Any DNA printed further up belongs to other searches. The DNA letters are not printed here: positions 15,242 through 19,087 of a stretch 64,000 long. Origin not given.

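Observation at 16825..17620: GlnE carries a GlnD-like ACT-pair insertion between its two nucleotidyltransferase domains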

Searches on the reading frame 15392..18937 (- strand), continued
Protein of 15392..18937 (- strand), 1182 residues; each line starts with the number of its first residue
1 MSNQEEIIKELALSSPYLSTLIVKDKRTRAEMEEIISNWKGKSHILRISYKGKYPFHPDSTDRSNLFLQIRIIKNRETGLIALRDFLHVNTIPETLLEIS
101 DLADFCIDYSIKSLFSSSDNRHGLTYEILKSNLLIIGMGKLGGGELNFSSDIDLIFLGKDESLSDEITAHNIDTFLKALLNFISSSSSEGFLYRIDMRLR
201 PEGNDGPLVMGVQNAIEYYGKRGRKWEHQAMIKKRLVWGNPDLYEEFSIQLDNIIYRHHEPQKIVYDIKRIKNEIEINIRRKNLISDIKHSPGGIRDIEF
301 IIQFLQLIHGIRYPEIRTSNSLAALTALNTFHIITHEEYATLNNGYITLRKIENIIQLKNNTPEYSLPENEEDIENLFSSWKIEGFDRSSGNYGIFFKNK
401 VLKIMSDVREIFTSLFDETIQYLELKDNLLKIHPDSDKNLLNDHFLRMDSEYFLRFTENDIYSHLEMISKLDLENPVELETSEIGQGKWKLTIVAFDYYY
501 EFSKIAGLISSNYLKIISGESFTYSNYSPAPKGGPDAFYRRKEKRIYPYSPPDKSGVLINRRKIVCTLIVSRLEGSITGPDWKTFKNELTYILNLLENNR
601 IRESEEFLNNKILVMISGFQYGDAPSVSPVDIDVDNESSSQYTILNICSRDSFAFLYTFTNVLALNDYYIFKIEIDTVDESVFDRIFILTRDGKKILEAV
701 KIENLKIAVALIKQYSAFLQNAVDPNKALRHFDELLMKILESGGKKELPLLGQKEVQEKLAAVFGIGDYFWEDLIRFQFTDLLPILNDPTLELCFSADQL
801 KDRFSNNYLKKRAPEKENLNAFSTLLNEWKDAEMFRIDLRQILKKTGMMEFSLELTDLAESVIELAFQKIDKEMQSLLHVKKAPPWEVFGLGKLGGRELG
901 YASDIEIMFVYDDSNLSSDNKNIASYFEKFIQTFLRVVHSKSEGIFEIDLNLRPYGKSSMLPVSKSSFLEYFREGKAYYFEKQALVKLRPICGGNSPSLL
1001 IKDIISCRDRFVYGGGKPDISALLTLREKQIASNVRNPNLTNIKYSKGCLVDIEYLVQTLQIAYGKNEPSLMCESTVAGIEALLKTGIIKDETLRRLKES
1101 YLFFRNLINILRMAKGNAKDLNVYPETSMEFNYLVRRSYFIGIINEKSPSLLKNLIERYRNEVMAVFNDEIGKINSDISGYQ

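Call 44: find_encoding_contigs(protein=P0036, flank=10000, max_places=1)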
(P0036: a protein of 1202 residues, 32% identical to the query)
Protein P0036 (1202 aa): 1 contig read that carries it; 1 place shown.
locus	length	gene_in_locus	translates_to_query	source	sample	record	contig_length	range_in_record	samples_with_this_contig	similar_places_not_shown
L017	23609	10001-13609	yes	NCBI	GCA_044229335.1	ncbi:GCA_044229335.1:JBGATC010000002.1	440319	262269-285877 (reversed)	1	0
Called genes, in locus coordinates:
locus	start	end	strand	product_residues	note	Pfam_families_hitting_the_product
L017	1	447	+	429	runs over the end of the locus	PF07586:HXXSHH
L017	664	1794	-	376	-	PF09967:DUF2201 (faint), PF05762:VWA_CoxE, PF13519:VWA_2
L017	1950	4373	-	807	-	PF18934:DUF5682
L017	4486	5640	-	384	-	PF07728:AAA_5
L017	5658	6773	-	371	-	-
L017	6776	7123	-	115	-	-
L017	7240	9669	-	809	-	PF13576:Pentapeptide_3 (faint), PF00805:Pentapeptide, PF13599:Pentapeptide_4, PF25296:Decapeptide (faint), PF00805:Pentapeptide, PF13599:Pentapeptide_4, PF00805:Pentapeptide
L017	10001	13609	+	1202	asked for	PF03710:GlnE, PF03445:DUF294 (faint), PF08335:GlnD_UR_UTase, PF01842:ACT (faint), PF03710:GlnE, PF08335:GlnD_UR_UTase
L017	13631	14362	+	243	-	PF00106:adh_short, PF08659:KR, PF13561:adh_short_C2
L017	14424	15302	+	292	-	PF02615:Ldh_2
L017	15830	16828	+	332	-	PF25819:Nal1_C (faint)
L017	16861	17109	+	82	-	-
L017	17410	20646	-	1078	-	PF25174:Beta-prop_THOC3 (faint), PF25175:Beta-prop_WDR5 (faint), PF23414:Beta-prop_EML_2 (faint), PF23381:Beta-prop_IFT122_1st (weak)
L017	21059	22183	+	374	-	PF00291:PALP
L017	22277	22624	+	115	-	PF00903:Glyoxalase, PF18029:Glyoxalase_6 (weak)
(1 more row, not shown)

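Call 45: find_encoding_contigs(protein=P0022, flank=10000, max_places=1)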
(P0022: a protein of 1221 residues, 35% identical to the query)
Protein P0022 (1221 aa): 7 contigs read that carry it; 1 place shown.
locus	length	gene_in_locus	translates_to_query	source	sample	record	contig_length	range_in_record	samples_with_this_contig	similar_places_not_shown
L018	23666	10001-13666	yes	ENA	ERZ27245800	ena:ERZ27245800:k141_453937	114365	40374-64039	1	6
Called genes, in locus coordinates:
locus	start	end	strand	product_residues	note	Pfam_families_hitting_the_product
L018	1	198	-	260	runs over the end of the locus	PF00445:Ribonuclease_T2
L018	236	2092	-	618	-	PF08269:dCache_2, PF17200:sCache_2, PF00989:PAS (weak), PF13188:PAS_8 (weak), PF08447:PAS_3 (weak), PF13426:PAS_9, PF00512:HisKA, PF02518:HATPase_c, +1 more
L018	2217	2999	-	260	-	-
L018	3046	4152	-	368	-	PF00072:Response_reg, PF13412:HTH_24 (faint), PF00196:GerE, PF04545:Sigma70_r4 (weak), PF08281:Sigma70_r4_2 (weak), PF13384:HTH_23 (faint)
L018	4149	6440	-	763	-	PF01590:GAF, PF13185:GAF_2, PF01590:GAF, PF13185:GAF_2, PF13492:GAF_3, PF01590:GAF, PF13185:GAF_2, PF02518:HATPase_c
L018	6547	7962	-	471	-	PF03951:Gln-synt_N, PF00120:Gln-synt_C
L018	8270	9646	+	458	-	PF00909:Ammonium_transp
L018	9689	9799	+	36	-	-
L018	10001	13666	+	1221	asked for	PF03710:GlnE, PF08335:GlnD_UR_UTase, PF03710:GlnE, PF08335:GlnD_UR_UTase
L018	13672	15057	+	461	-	PF00890:FAD_binding_2 (weak), PF12831:FAD_oxidored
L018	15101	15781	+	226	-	-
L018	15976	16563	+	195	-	PF01205:Impact_N, PF09186:DUF1949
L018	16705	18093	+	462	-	-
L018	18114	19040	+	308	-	PF00248:Aldo_ket_red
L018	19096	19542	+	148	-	PF04074:DUF386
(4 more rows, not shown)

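Call 46: find_encoding_contigs(protein=P0038, flank=10000, max_places=1)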
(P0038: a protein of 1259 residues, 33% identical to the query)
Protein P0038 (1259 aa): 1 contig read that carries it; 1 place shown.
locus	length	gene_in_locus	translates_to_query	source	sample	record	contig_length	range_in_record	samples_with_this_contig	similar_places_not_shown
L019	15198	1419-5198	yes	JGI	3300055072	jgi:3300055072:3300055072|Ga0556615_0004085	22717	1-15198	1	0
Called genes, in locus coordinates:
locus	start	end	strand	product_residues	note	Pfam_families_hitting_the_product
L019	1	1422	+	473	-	?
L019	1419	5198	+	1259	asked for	PF03710:GlnE, PF08335:GlnD_UR_UTase, PF03710:GlnE, PF08335:GlnD_UR_UTase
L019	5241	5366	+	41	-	-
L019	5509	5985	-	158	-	-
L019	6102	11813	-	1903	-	PF20148:DUF6531 (faint), PF05593:RHS_repeat, PF25023:TEN_YD-shell (weak), PF05593:RHS_repeat (weak)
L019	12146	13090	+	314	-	PF00389:2-Hacid_dh, PF02826:2-Hacid_dh_C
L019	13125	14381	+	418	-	PF02746:MR_MLE_N, PF13378:MR_MLE_C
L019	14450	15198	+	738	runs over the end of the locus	PF04542:Sigma70_r2, PF08281:Sigma70_r4_2, PF03781:FGE-sulfatase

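Call 70: search_solved_structures(query=window:15392-18937:-, max_evalue=0.001)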
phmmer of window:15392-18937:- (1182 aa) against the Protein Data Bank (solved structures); distinct sequences matched with E-value up to 0.001: 2.
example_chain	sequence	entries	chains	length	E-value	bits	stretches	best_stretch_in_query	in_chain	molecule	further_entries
1v4a_A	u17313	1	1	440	7.9e-50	172.9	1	61-382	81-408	Glutamate-ammonia-ligase adenylyltransferase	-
3k7d_A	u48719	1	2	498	1.7e-37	132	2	133-354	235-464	Glutamate-ammonia-ligase adenylyltransferase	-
